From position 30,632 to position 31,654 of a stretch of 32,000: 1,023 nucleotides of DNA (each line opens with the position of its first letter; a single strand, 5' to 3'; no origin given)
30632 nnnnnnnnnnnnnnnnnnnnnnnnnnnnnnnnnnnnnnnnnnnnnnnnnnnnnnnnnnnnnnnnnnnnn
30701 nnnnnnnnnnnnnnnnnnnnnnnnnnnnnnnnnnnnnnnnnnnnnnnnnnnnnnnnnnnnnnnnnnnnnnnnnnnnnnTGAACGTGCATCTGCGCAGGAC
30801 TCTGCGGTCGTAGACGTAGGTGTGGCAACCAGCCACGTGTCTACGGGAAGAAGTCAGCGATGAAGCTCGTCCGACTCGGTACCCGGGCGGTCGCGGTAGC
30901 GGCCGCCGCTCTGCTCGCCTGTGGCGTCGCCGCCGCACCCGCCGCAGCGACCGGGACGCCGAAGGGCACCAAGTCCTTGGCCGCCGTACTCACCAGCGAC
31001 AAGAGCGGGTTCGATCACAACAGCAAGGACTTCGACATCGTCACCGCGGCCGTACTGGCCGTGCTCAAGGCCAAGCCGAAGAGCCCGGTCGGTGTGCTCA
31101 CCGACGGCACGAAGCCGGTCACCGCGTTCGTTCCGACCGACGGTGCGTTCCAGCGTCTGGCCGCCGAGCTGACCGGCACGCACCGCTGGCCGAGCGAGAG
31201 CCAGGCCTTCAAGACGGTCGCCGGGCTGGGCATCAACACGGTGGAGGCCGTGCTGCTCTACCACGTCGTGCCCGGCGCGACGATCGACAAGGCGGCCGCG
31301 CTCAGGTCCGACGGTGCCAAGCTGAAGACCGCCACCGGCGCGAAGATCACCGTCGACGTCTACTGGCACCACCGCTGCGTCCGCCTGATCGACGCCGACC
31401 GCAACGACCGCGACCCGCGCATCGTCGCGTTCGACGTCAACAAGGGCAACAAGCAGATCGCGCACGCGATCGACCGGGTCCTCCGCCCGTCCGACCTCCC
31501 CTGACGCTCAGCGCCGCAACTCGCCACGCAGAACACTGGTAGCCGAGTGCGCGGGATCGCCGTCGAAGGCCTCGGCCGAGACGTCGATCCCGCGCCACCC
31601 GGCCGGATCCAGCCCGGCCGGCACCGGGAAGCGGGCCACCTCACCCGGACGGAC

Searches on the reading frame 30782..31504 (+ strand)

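Call 57: search_protein_families(library=pfam, proteins=[window:30782-31504:+], max_evalue=0.001)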
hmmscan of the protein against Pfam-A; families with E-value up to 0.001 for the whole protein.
window:30782-31504:+ (240 aa): 1 family
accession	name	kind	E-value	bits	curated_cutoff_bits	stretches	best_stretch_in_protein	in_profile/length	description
PF02469.27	Fasciclin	-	5.1e-12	46.5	22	1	106-236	19-123/123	Fasciclin domain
